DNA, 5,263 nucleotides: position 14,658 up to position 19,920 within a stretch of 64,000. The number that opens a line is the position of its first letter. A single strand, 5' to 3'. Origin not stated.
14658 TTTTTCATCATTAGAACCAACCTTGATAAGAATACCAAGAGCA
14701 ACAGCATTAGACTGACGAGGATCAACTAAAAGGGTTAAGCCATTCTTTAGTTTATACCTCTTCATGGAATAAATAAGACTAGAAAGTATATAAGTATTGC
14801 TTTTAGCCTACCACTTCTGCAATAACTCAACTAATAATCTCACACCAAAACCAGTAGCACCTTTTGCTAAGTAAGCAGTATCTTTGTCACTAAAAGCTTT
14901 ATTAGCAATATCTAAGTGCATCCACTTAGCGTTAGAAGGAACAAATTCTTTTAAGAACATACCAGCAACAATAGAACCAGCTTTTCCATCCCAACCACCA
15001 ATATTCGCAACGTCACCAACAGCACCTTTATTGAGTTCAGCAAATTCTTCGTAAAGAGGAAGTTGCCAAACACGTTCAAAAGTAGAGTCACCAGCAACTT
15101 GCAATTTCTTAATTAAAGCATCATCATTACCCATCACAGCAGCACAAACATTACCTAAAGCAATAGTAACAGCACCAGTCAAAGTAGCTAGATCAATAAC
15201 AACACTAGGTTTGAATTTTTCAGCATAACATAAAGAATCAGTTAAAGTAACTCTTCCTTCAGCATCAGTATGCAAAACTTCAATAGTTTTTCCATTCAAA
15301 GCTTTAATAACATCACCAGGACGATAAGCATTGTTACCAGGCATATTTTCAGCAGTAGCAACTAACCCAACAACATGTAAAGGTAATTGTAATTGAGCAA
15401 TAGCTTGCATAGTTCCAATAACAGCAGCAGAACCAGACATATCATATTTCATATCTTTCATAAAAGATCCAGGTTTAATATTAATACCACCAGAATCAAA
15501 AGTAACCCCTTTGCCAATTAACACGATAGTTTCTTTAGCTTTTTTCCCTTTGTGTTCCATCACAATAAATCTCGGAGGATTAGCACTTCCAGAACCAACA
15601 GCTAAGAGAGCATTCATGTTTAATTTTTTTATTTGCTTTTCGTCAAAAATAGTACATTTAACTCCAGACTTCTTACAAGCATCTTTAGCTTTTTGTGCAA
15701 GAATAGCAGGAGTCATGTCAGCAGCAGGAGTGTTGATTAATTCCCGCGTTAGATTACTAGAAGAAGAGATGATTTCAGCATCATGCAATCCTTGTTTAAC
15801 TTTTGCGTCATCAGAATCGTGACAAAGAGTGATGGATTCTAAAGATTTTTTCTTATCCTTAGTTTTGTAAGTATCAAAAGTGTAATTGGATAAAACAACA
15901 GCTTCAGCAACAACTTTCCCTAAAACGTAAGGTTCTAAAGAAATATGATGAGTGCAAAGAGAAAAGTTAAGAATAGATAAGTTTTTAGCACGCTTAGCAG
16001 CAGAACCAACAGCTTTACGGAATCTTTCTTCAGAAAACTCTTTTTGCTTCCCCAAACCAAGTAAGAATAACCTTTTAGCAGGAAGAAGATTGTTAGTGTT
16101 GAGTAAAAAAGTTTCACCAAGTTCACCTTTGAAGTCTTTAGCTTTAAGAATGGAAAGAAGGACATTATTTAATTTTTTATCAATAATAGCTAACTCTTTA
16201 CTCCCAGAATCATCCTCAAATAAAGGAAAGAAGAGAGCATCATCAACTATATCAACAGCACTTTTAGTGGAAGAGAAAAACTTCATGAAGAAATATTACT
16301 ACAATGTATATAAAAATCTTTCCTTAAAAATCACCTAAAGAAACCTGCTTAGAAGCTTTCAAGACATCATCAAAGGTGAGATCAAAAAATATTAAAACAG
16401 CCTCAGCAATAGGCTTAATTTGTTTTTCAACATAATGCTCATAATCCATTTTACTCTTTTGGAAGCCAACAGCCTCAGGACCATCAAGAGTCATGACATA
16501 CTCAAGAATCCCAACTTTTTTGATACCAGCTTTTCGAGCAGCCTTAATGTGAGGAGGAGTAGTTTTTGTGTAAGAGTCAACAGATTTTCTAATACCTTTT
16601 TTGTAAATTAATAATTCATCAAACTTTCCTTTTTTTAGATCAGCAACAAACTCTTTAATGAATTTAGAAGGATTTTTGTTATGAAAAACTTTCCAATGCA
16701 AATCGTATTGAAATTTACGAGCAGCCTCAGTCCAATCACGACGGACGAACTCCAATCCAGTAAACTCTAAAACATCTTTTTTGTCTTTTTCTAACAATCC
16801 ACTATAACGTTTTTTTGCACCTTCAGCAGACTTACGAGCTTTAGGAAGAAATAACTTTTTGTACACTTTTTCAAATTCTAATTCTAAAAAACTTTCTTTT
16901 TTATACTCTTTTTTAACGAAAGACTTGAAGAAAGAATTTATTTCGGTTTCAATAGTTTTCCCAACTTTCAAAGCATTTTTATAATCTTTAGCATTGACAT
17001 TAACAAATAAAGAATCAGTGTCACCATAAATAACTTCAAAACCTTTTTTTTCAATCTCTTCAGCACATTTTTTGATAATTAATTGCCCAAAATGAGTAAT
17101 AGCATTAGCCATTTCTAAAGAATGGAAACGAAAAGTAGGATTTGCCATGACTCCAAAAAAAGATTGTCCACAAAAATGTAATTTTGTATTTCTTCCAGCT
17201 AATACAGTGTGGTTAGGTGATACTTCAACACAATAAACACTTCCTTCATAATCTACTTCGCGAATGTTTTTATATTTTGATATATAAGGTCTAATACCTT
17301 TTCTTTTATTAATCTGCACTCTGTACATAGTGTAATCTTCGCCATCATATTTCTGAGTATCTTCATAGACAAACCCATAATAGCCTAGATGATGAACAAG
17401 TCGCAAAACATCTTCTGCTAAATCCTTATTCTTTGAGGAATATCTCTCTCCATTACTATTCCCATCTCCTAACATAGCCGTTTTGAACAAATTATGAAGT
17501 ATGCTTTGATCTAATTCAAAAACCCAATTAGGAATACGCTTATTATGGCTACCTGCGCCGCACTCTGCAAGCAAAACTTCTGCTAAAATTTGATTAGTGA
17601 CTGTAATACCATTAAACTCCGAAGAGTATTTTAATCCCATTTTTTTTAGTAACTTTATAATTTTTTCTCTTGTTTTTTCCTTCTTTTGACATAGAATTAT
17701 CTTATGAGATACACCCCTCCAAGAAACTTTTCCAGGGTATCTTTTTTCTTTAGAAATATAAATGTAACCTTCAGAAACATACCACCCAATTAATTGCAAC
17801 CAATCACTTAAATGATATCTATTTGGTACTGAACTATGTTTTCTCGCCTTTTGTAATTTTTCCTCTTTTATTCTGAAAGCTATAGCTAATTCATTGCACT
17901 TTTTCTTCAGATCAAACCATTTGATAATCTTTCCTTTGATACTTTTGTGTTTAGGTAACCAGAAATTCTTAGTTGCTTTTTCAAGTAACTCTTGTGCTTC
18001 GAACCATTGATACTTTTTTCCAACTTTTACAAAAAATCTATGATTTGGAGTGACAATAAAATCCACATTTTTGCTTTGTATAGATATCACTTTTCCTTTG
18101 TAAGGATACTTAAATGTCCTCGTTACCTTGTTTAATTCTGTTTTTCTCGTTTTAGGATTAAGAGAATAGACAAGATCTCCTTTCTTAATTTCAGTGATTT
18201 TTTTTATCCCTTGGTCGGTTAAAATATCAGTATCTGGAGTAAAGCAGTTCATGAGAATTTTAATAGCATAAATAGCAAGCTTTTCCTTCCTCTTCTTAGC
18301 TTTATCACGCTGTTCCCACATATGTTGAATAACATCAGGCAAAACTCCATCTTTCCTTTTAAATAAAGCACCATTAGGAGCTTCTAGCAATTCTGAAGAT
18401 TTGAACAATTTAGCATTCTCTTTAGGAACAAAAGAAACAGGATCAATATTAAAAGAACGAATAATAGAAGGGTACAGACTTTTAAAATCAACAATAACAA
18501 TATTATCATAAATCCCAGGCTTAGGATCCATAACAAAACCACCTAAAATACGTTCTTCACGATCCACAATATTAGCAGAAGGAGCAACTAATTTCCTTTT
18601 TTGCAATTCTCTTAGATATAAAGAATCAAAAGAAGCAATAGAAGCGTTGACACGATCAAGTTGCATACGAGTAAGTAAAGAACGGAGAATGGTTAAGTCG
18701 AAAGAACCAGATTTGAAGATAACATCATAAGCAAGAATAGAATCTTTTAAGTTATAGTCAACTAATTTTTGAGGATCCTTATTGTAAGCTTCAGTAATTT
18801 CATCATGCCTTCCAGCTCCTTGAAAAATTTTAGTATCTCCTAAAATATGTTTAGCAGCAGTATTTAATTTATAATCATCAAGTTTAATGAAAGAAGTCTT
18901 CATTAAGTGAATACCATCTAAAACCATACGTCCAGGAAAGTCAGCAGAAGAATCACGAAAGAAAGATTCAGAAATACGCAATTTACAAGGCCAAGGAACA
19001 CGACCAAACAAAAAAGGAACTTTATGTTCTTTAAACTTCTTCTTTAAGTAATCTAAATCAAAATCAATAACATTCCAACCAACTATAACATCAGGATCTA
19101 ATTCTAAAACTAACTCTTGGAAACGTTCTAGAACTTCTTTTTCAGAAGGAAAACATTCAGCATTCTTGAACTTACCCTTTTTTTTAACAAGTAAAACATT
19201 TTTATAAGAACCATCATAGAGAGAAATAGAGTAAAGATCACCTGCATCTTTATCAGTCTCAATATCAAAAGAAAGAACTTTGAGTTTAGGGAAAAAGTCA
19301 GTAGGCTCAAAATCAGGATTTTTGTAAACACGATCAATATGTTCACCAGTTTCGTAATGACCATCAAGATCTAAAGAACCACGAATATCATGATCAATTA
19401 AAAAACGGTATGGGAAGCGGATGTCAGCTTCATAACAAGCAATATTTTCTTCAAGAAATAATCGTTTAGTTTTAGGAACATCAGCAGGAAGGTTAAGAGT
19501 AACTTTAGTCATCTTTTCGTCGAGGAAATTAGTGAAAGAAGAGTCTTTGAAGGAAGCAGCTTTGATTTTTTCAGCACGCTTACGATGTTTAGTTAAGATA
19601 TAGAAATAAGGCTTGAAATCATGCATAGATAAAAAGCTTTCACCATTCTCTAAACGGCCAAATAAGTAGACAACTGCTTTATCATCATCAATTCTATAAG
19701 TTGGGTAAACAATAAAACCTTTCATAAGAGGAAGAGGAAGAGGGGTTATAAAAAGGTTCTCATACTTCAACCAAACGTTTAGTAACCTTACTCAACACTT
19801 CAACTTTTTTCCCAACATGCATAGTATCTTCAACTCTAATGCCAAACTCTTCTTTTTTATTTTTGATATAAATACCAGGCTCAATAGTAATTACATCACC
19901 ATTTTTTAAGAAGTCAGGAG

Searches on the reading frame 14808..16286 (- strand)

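Call 54: search_protein_families(library=pfam, proteins=[window:14808-16286:-], max_evalue=0.0001)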
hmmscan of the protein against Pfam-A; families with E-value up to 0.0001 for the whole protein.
window:14808-16286:- (492 aa): 2 families
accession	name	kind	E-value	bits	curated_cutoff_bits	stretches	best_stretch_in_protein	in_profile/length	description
PF00883.26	Peptidase_M17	-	1.1e-121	406.4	25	1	178-486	1-310/310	Cytosol aminopeptidase family, catalytic domain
PF02789.23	Peptidase_M17_N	-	4.2e-23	82.1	23.4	1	21-143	3-128/129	Cytosol aminopeptidase family, N-terminal domain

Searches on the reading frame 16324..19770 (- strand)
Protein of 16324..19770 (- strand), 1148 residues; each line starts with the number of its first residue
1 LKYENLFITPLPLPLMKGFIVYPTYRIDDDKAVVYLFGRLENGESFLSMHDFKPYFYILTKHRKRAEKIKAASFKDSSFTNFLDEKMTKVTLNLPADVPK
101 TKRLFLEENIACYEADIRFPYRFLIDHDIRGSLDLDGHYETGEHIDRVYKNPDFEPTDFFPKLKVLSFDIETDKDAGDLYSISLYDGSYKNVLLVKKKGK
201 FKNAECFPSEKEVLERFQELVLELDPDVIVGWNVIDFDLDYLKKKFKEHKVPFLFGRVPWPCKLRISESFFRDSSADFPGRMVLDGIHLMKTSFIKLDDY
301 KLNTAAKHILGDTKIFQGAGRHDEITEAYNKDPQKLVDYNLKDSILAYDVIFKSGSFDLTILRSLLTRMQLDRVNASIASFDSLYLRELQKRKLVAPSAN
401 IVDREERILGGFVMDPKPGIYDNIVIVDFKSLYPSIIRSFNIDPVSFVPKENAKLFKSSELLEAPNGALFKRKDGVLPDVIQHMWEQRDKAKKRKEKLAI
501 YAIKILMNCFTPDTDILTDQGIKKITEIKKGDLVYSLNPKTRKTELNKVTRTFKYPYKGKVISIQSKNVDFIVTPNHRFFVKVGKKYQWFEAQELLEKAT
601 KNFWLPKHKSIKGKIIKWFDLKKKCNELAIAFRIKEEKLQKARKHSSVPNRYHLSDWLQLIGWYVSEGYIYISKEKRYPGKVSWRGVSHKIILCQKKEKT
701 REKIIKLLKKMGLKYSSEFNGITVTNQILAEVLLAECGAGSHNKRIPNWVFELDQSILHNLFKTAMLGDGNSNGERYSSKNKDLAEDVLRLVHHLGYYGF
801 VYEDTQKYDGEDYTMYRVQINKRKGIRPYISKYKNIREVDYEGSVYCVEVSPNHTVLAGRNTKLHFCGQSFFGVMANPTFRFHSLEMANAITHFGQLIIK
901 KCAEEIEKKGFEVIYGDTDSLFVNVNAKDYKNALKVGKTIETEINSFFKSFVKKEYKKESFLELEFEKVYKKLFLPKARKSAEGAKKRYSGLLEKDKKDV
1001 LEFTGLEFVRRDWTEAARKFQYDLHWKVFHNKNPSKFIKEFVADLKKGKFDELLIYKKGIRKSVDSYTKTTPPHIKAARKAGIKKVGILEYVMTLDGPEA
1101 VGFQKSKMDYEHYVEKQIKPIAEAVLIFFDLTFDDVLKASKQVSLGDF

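Call 54: search_protein_families(library=pfam, proteins=[window:16324-19770:-], max_evalue=0.0001)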
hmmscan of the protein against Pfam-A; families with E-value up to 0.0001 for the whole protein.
window:16324-19770:- (1148 aa): 6 families
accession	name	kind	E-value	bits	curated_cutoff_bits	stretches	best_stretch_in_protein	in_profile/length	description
PF00136.26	DNA_pol_B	-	5.9e-44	151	23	2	854-1081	147-389/453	DNA polymerase family B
PF03104.25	DNA_pol_B_exo1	-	1.1e-24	87.6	23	1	112-304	3-241/242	DNA polymerase family B, exonuclease domain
PF14890.11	Intein_splicing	-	1.3e-11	44.9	35.8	1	516-857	2-147/155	Intein splicing domain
PF13482.12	RNase_H_2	-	4.3e-06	27.2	22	0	168-253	3-85/165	RNase_H superfamily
PF14528.11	LAGLIDADG_3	-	2.6e-05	24.8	22.5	0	775-828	26-76/82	LAGLIDADG-like domain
PF13403.11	Hint_2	-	3.2e-05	24.8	28.4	0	509-600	2-104/147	Hint domain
